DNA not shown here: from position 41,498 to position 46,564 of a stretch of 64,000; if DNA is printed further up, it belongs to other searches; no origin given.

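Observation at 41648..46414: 1,588-aa RND permease with ~430 extra residues confined to the first extracytoplasmic loop and no adaptor or outer-channel genes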

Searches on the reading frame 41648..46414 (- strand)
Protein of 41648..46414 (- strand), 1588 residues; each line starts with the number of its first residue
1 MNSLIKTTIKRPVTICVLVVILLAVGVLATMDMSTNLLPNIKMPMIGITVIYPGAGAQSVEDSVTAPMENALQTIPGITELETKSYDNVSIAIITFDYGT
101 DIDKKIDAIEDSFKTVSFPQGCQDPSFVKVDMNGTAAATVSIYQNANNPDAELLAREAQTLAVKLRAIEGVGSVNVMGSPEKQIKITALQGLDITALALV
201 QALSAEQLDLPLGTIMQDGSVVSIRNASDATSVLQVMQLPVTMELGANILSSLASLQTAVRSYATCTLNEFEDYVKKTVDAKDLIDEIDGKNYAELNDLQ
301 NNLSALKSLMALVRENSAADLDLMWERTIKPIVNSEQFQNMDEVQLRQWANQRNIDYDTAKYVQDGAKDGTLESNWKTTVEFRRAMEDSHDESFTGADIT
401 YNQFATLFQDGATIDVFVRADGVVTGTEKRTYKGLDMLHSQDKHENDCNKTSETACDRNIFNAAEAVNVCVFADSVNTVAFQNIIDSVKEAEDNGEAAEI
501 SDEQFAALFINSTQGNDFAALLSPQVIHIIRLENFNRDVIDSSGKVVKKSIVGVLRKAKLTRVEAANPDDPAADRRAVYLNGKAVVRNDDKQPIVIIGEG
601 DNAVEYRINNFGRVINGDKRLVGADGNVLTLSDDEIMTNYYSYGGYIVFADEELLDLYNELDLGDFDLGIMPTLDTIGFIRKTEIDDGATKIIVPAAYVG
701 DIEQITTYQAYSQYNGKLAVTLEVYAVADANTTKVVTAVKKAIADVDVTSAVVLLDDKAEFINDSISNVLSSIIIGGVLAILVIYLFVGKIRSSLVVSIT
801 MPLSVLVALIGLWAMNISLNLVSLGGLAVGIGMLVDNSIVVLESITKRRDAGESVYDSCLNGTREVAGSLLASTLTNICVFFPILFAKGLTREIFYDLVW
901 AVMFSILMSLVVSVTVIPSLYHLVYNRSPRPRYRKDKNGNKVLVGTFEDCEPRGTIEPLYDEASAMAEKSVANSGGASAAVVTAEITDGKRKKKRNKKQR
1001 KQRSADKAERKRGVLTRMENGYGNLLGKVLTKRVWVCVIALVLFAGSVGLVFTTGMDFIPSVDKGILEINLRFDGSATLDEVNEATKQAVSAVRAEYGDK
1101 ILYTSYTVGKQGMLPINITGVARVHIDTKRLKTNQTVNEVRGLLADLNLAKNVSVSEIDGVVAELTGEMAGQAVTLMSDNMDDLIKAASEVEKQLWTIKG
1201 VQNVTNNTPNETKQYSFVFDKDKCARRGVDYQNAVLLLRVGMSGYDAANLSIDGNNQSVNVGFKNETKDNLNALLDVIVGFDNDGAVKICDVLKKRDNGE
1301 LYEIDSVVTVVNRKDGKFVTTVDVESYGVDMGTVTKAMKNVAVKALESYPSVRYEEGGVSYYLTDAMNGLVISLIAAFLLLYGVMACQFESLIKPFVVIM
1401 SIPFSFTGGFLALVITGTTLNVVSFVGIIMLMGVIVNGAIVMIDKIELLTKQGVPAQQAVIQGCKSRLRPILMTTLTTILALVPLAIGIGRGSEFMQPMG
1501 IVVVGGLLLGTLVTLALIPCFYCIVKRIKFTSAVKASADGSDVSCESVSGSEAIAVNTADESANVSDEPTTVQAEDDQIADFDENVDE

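Call 3: search_protein_families(library=pfam, proteins=[window:41648-46414:-], max_evalue=0.1)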
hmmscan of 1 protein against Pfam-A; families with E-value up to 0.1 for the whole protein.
window:41648-46414:- (1588 aa): 1 family
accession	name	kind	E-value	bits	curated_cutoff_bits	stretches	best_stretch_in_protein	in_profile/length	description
PF00873.25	ACR_tran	-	1.3e-172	576.4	28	3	1007-1525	501-1020/1021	AcrB/AcrD/AcrF family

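Call 4: search_protein_families(library=ncbifam, proteins=[window:41648-46414:-], max_evalue=0.1)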
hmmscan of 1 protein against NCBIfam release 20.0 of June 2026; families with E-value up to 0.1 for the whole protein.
window:41648-46414:- (1588 aa): 23 families
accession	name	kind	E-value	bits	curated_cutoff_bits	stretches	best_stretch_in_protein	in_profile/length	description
NF033617.1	RND_permease_2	subfamily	4.3e-149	498.3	1250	3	1002-1527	492-1009/1009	multidrug efflux RND transporter permease subunit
NF000282.2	RND_permease_1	subfamily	2.1e-102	343.7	1250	3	998-1527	505-1029/1029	multidrug efflux RND transporter permease subunit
NF007905.0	PRK10614.1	equivalog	6.4e-92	308.8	1774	3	998-1535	491-1018/1025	multidrug efflux RND transporter permease subunit MdtC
TIGR00915.1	2A0602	subfamily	3.5e-88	296.7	940.35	3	1014-1531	519-1034/1050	efflux RND transporter permease subunit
TIGR00914.1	2A0601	subfamily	1.2e-81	275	701.45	3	1009-1528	513-1038/1051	CusA/CzcA family heavy metal efflux RND transporter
NF007133.0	PRK09579.1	equivalog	2.5e-78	263.7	1763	3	1005-1534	496-1011/1017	multidrug efflux RND transporter permease subunit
NF007798.0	PRK10503.1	equivalog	1.3e-72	244.9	1584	3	997-1531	502-1028/1040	MdtB/MuxB family multidrug efflux RND transporter permease subunit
NF000037.1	RND_perm_OqxB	exception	2.1e-53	181.5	2200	3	702-925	271-499/1050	multidrug efflux RND transporter permease subunit OqxB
NF007842.1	PRK10555.1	equivalog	4.7e-53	180.3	1854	3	1015-1527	519-1028/1036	multidrug efflux RND transporter permease AcrD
NF007131.0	PRK09577.1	equivalog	6.6e-50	169.8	1768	3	706-922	272-493/1045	multidrug efflux RND transporter permease subunit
NF011706.2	PRK15127.1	equivalog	4.5e-41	140.7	2150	3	1334-1527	840-1031/1049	multidrug efflux RND transporter permease subunit AcrB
NF009583.0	PRK13024.1-3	subfamily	5.6e-10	37.9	721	2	763-1131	275-541/755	protein translocase subunit SecDF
TIGR00916.1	2A0604s01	subfamily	3.3e-08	33.4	148.6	2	1371-1506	91-226/231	SecD/SecF family protein translocase subunit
TIGR01129.1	secD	equivalog_domain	1.9e-07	30.6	244.4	1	763-914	244-394/397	protein translocase subunit SecD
TIGR00921.1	2A067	subfamily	5.2e-07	28.1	351.9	2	1369-1536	197-357/733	hydrophobe/amphiphile efflux-3 (HAE3) family transporter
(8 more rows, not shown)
